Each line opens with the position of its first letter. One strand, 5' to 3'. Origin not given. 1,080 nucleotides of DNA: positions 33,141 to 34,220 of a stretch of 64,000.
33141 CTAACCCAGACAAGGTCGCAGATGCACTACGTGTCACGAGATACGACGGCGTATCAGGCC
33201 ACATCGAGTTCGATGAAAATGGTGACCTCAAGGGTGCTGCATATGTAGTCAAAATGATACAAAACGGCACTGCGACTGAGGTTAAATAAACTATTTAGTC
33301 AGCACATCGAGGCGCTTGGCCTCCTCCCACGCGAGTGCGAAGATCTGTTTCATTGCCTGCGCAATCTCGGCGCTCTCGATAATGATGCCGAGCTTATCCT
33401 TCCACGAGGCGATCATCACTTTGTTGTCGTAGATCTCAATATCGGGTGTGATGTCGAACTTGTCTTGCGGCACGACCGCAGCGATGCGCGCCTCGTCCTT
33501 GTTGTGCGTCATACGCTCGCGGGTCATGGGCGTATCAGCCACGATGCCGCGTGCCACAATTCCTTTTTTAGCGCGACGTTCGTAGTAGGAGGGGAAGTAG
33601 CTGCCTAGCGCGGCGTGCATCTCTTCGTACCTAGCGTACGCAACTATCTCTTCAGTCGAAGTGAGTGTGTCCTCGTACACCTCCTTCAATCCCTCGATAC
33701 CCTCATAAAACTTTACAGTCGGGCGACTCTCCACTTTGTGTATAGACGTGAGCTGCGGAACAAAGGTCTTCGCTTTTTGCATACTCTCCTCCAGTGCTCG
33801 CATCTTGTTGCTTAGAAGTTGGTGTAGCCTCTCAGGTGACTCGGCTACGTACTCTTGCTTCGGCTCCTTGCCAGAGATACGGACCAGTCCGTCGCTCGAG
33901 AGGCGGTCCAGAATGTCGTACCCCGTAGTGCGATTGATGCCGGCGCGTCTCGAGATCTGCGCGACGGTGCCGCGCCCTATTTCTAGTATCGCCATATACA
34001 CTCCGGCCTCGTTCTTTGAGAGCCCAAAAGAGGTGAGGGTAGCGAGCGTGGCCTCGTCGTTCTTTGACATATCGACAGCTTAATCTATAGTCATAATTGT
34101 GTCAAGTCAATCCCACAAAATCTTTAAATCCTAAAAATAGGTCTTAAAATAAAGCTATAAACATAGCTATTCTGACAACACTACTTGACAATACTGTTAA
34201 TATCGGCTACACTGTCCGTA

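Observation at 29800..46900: Modular nutrient-uptake island: one LivHMGF importer, five signal-anchored LivJ-type receptors, six TrmB-family regulators in repeated head-to-head regulator/receptor cassettes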

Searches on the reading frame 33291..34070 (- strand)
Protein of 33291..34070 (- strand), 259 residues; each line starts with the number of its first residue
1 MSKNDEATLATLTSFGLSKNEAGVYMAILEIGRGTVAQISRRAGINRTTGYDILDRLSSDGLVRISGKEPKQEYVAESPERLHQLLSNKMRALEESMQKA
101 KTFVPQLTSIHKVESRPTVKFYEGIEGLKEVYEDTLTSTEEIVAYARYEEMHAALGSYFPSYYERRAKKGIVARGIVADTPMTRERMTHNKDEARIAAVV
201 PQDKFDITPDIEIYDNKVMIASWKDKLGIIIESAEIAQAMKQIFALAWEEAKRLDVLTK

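Call 3: search_protein_families(library=pfam, proteins=[window:33291-34070:-], max_evalue=0.01)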
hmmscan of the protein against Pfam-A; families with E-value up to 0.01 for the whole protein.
window:33291-34070:- (259 aa): 3 families
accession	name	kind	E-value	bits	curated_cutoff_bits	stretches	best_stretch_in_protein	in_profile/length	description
PF01978.25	TrmB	-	6.6e-15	55.2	25.6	1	12-80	1-68/68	Sugar-specific transcriptional regulator TrmB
PF13551.12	HTH_29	-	0.006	17.1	28.1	0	27-63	4-42/64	Winged helix-turn helix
PF24033.1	DUF7342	-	0.0067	16.9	31.6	0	35-81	19-65/150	Family of unknown function (DUF7342)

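Call 14: find_encoding_contigs(protein=window:33291-34070:-, flank=10000, max_places=6)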
Protein window:33291-34070:- (259 aa): 1 contig read that carries it; 1 place shown.
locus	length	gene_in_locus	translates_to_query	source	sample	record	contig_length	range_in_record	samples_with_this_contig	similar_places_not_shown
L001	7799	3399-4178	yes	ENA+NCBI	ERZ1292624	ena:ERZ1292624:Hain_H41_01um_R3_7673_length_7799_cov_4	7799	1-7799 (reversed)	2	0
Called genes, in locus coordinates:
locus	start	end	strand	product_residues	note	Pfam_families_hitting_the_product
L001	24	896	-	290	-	PF02653:BPD_transp_2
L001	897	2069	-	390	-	PF07690:MFS_1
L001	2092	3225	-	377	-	PF13433:Peripla_BP_5, PF13458:Peripla_BP_6, PF01094:ANF_receptor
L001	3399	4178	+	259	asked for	PF01978:TrmB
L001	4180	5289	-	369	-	PF13433:Peripla_BP_5, PF13458:Peripla_BP_6, PF01094:ANF_receptor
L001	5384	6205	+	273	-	PF01978:TrmB, PF12802:MarR_2 (weak), PF09339:HTH_IclR (weak)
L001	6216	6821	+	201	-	PF00574:CLP_protease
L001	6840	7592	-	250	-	PF01978:TrmB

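Call 18: find_homologous_proteins(query=window:33291-34070:-, max_evalue=0.00001)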
Query window:33291-34070:- (259 aa): 1862 proteins with E <= 0.00001 among 2612 candidates; the best 120 are listed.
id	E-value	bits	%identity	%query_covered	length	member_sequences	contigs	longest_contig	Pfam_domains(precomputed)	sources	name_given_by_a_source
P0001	8.1e-163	558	100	100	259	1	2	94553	PF01978.26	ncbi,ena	ncbi:MAG: helix-turn-helix domain-containing protein [Patescibacteria group bacterium]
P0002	5.3e-109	382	70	98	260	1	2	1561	PF01978.26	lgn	-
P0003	3.1e-107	376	68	98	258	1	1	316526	PF01978.26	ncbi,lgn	ncbi:hypothetical protein BH11PAT2_BH11PAT2_03420 [soil metagenome]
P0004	1.8e-106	373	66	98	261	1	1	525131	PF01978.26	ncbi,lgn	ncbi:MAG: helix-turn-helix domain-containing protein [Patescibacteria group bacterium]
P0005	3.5e-106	372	65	99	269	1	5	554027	PF01978.26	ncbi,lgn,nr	ncbi:hypothetical protein K2Y00_02710 [Patescibacteria group bacterium]|nr:hypothetical protein [Pat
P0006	3.7e-106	372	67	98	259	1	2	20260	PF01978.26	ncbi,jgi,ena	-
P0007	1.1e-105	371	68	98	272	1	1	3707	PF01978.26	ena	-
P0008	1.3e-105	370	67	98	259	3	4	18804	PF01978.26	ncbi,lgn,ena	-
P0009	1.8e-105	370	66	98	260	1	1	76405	PF01978.26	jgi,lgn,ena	-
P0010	5.1e-105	369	66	99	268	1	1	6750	PF01978.26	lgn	-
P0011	6.0e-105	368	66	100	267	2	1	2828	PF01978.26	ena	-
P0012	2.3e-104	366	66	98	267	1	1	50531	PF01978.26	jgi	jgi:sugar-specific transcriptional regulator TrmB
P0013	2.6e-104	366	66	98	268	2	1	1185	PF01978.26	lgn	-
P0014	1.8e-103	363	68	94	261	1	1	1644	PF01978.26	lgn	-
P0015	2.0e-103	363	66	98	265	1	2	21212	PF01978.26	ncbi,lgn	-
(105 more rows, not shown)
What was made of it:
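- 33291..34070 (-): reg3, a member of a Patescibacteria-wide, highly conserved TrmBL2-like orthologue group. Head-to-head with SBP2. 1862 homologues, the top ones 55-70% identical (call 18).
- The reg3 group is unusually conserved for a local regulator (call 18).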

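Call 19: search_protein_families(library=ncbifam, proteins=[window:33291-34070:-], max_evalue=0.001)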
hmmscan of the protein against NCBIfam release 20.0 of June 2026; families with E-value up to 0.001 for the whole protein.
window:33291-34070:- (259 aa): 3 families
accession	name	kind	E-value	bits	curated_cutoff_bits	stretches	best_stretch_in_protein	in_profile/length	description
NF047390.1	TransRegTrmBL1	equivalog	3.3e-08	32.9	650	1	6-147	4-134/341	HTH-type sugar sensing transcriptional regulator TrmBL1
NF047392.1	TransRegTrmBHalo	equivalog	2e-07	30.3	500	1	13-142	14-143/349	HTH-type sugar sensing transcriptional regulator TrmB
NF040851.1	tran_reg_TrmB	equivalog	2.4e-07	30.2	600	1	7-144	6-136/338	HTH-type sugar-sensing transcriptional regulator TrmB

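Call 22: find_related_loci(query=A3, collection=genome_contigs, flank=10000)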
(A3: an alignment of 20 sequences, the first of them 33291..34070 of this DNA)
Query A3 (259 aa) in genome_contigs; peptide patterns used: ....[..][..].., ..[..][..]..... (x = any residue, [..] = any of these).
369 stretches matched a pattern; 333 encode a relative of the query (tblastn E <= 1e-3); the best 80 are kept; 80 distinct loci.
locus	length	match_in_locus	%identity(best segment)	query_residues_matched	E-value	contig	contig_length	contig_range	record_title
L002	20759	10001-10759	66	1-253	8e-115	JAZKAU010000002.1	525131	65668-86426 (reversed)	MAG: Patescibacteria group bacterium isolate ADI_H3L2_1_122_18_3-bin046 ADIH3L21_B046_0_000000000002, whole genome shotg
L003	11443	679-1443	67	1-255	2e-114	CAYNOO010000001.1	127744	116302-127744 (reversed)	MAG TPA_asm: uncultured Candidatus Saccharibacteria bacterium isolate SRP193066_co1_20 genome assembly, contig: NODE_189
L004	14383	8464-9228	67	1-255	3e-114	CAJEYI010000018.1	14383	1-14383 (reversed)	uncultured bacterium isolate SB-2103-1078-G15 genome assembly, contig: sag_spades_SB-2103-1078-G15_0000018, whole genome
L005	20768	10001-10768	65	1-256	2e-114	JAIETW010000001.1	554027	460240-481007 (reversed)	MAG: Patescibacteria group bacterium isolate time.spades.CONCOCT.2.5kb_081 c_000000000001, whole genome shotgun sequence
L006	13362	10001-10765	64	1-255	6e-109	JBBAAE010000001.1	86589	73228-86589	MAG: Candidatus Paceibacterota bacterium isolate SO_2017_GW3_33 scaffold_271_c1_OW296A_2017, whole genome shotgun sequen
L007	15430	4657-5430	63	1-258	1e-108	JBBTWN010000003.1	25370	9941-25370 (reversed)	MAG: Patescibacteria group bacterium isolate H41-bin081 H41_bin081_000000000003, whole genome shotgun sequence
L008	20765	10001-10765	64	1-255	3e-105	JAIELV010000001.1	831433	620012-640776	MAG: Patescibacteria group bacterium isolate co.spades.CONCOCT.1kb_121 c_000000000001, whole genome shotgun sequence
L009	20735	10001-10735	63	11-255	4e-103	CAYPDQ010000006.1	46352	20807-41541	MAG TPA_asm: uncultured Candidatus Saccharibacteria bacterium isolate SRP093762_co1_57 genome assembly, contig: NODE_497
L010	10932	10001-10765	61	1-255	3e-102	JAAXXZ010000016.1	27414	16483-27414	MAG: Candidatus Moraniibacteriota bacterium isolate W9_Combined_metabat2_155 W9_Combined_metabat2_155_NODE_952, whole ge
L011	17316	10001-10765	61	1-255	4e-102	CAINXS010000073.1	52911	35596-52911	MAG: Candidatus Moranbacteria bacterium isolate LaPlata-7m-b_bin-649 genome assembly, contig: bin-649:73/90, whole genom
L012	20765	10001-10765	59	1-255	5e-102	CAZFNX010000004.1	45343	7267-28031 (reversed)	MAG TPA_asm: uncultured Candidatus Saccharibacteria bacterium isolate SRP135725_co1_644 genome assembly, contig: NODE_68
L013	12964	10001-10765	59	1-255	4e-100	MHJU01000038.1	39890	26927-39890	MAG: Candidatus Jacksonbacteria bacterium RIFCSPLOWO2_02_FULL_44_20 rifcsplowo2_02_scaffold_858, whole genome shotgun se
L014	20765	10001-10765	59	1-255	2e-100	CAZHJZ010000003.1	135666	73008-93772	MAG TPA_asm: uncultured Candidatus Saccharibacteria bacterium isolate SRP170004_co1_54 genome assembly, contig: NODE_123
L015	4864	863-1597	62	11-255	7e-100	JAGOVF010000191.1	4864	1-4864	MAG: Oligoflexales bacterium isolate Gw_Eff_bin_545 Gw_Eff_61549_length_4864_cov_4.414820, whole genome shotgun sequence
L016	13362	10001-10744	61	12-259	8e-100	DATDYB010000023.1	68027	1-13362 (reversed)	MAG TPA_asm: Candidatus Paceibacterota bacterium isolate SMAG_U8154 k141_739766, whole genome shotgun sequence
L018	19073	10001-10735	62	11-255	2e-99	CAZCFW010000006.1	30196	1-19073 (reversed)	MAG TPA_asm: uncultured Candidatus Saccharibacteria bacterium isolate SRP286056_co3_59 genome assembly, contig: NODE_118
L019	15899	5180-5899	60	16-255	7e-99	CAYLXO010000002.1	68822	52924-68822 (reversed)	MAG TPA_asm: uncultured Candidatus Saccharibacteria bacterium isolate SRP135725_co1_596 genome assembly, contig: NODE_27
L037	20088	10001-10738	59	11-255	5e-96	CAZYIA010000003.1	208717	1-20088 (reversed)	MAG TPA_asm: uncultured Candidatus Saccharibacteria bacterium isolate SRP263991_co5_231 genome assembly, contig: NODE_93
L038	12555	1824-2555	58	12-255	1e-95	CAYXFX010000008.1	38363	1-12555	MAG TPA_asm: uncultured Candidatus Saccharibacteria bacterium isolate binchicken_co125_1170 genome assembly, contig: NOD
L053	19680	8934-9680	59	5-253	2e-94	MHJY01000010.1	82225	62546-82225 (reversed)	MAG: Candidatus Jacksonbacteria bacterium RIFOXYB2_FULL_44_15 rifoxyb2_full_scaffold_161, whole genome shotgun sequence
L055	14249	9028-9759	59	12-255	2e-94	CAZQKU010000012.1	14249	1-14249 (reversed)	MAG TPA_asm: uncultured Candidatus Saccharibacteria bacterium isolate binchicken_co3_590 genome assembly, contig: NODE_1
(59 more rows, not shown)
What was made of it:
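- HOST: calls 14, 18, 22.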

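Call 33: predict_structure(alignment_id=A3)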
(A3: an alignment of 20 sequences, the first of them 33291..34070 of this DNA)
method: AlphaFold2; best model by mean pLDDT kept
length: 259 residues; sequences in the alignment: 20
mean_pLDDT: 92.0   pTM: 0.58
mean pLDDT of the five models: 92.0, 90.9, 90.6, 90.0, 87.0
residues with pLDDT >= 90: 211; 70-90: 40; 50-70: 8; < 50: 0
segments of 3 or more residues with pLDDT < 50: none
pLDDT, mean of each block of 10 residues (from residue 1): 86 95 97 94 94 96 88 93 95 96 85 72 95 96 92 88 95 95 92 93 87 97 93 95 97 86
secondary structure, 60 per line:
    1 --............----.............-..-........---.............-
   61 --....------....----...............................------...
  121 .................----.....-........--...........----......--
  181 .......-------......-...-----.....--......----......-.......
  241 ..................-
elements in order: H3-14 H19-31 H36-43 H47-59 E63-66 E73-76 H81-111 E118-123 H124-137 E142-146 H148-155 H158-168 E173-178 H181-187 E195-200 E210-214 E217-222 E227-232 H234-258
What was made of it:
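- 33291..34070 (-): AlphaFold model pLDDT 92 (call 33).
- On TrmBL2-type architecture: The reg3 model (pLDDT 92, call 33) matches TrmBL2 chains over 263-272 columns at E 5e-14 to 8e-13.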

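Call 35: search_solved_structures(query=A3, max_evalue=0.01)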
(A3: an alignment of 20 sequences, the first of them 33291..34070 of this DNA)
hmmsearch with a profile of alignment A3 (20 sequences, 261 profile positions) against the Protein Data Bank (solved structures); distinct sequences matched with E-value up to 0.01: 2.
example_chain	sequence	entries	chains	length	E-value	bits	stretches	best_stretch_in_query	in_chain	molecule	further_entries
3qph_A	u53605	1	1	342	4.7e-06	29.2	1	7-157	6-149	TrmB, a global transcription regulator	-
1sfx_A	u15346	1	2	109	0.0061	19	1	7-99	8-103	Conserved hypothetical protein AF2008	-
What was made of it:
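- On TrmB proper / TrmBL1 (sugar-sensing): The proteins are 255-273 aa. The PDB profile match to TrmB stops at residue 149 (call 35).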

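Call 37: fold_search(model_id=the predicted structure, library=pdb)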
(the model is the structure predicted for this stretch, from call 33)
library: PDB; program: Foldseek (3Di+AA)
matches with E <= 10: 1481; with E <= 0.001: 27
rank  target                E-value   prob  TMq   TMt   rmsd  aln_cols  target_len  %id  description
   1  5bqt_B                5.5e-14  1.00  0.48  0.49   7.4       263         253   17  Structure of TrmBL2, an archaeal chromatin protein, shows a novel mode of DNA binding. (released 2015-09-02)
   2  5bpd_D                9.4e-14  1.00  0.36  0.36  16.1       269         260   17  Structure of TrmBL2, an archaeal chromatin protein, shows a novel mode of DNA binding. (released 2015-09-02)
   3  5bpd_B                9.9e-14  1.00  0.46  0.46   7.7       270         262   17  Structure of TrmBL2, an archaeal chromatin protein, shows a novel mode of DNA binding. (released 2015-09-02)
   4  5bpd_C                1.1e-13  1.00  0.36  0.36  15.7       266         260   18  Structure of TrmBL2, an archaeal chromatin protein, shows a novel mode of DNA binding. (released 2015-09-02)
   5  5box_A                4.1e-13  1.00  0.45  0.45   7.9       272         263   16  Structure of TrmBL2, an archaeal chromatin protein, shows a novel mode of DNA binding. (released 2015-09-02)
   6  5bqt_A                5.9e-13  1.00  0.48  0.47   7.7       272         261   16  Structure of TrmBL2, an archaeal chromatin protein, shows a novel mode of DNA binding. (released 2015-09-02)
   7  5bpi_D                5.9e-13  1.00  0.36  0.36  15.5       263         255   17  Structure of TrmBL2, an archaeal chromatin protein, shows a novel mode of DNA binding. (released 2015-09-02)
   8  5bpi_C                8.4e-13  1.00  0.37  0.37  15.9       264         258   16  Structure of TrmBL2, an archaeal chromatin protein, shows a novel mode of DNA binding. (released 2015-09-02)
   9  8v07_C                1.5e-04  1.00  0.39  0.26   4.4       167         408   14  Crystal structure of mouse PLD3 co-crystallized with 5'Pi-ssDNA for 30 days (released 2024-03-13)
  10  3cjn                  1.9e-04  1.00  0.26  0.44  15.1       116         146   22  Crystal structure of transcriptional regulator, MarR family, from Silicibacter pomeroyi (released 2008-03-25)
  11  9fhk_A                2.5e-04  1.00  0.38  0.29  18.0       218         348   14  Structure of the F13 protein of Vaccinia virus (P21 crystal form) (released 2025-03-12)
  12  7l1i                  2.9e-04  1.00  0.26  0.39  15.6       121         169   12  Crystal structure of the MarR family transcriptional regulator from Acineotobacter baumannii bound to Indole 3 acetic ac (released 2022-02-09)
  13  2rdp                  3.5e-04  1.00  0.26  0.46  15.0       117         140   20  The structure of a MarR family protein from Bacillus stearothermophilus (released 2007-11-13)
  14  8v06_C                3.5e-04  1.00  0.39  0.26   4.6       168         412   14  Crystal structure of mouse PLD3 co-crystallized with 5'Pi-ssDNA for 9 days (released 2024-03-13)
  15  5aip_A                4.5e-04  1.00  0.25  0.44  15.8       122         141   18  Crystal structure of NadR in complex with 4-hydroxyphenylacetate (released 2016-03-02)
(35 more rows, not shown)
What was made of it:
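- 33291..34070 (-): Best PDB fold match is full-length TrmBL2, E 5e-14 (call 37).
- On TrmBL2-type architecture: The C-terminal domain also matches PLD3, F13 and PLD-type nucleases (call 37).
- Closest known: TrmBL2. Same: It is the best full-length fold match (call 37).
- REGULATOR FOLD: the model has pLDDT 92 and its best match is full-length TrmBL2 (calls 33, 37). The best structural match over the full length is TrmBL2 (call 37).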

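Call 58: search_protein_families(library=pfam, proteins=[L053:7456-8703:-, L037:7892-9589:-, L018:9185-9787:-, L019:4389-4973:-, L038:1207-1632:-, L055:8257-8793:-], max_evalue=0.01)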
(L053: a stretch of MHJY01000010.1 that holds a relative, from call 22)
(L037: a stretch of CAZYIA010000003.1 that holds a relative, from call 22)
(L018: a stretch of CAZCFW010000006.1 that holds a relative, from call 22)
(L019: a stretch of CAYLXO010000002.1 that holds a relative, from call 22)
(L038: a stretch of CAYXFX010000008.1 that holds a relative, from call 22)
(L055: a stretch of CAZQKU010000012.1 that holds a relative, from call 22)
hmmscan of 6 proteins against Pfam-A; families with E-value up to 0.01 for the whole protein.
L053:7456-8703:- (415 aa): 1 family
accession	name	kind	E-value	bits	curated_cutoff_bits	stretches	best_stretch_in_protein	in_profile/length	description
PF04055.27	Radical_SAM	-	1.2e-10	42.2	29.5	1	64-198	3-123/166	Radical SAM superfamily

L037:7892-9589:- (565 aa): 0 families

L018:9185-9787:- (200 aa): 0 families

L019:4389-4973:- (194 aa): 0 families

L038:1207-1632:- (141 aa): 0 families

L055:8257-8793:- (178 aa): 0 families

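Call 69: search_protein_representatives(protein=window:33291-34070:-)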
Query: 259 residues. Proteins with E-value up to 0.001 (for the whole library): 10011; up to 1e-10: 5014; up to 1e-30: 170. The best 150 are listed.
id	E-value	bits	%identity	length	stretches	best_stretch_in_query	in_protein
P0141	1.0e-71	257.8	52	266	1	11-254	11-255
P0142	5.9e-60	219.4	55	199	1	4-196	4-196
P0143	1.0e-58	215.3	43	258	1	12-253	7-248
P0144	1.3e-55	205.2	44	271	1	11-254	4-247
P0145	1.5e-54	201.7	44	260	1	12-255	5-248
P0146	2.9e-54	200.8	42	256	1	9-256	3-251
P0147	1.2e-52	195.5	44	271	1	10-255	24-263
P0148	7.4e-50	186.3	51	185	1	84-255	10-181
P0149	9.4e-50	186.0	48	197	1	63-253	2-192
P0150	1.8e-49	185.1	38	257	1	10-256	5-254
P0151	4.0e-49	184.0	39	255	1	5-251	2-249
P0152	1.1e-48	182.5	39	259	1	12-254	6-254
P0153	2.9e-48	181.1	40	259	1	9-254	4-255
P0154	3.5e-48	180.9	38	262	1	12-253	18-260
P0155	1.2e-47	179.1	44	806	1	12-254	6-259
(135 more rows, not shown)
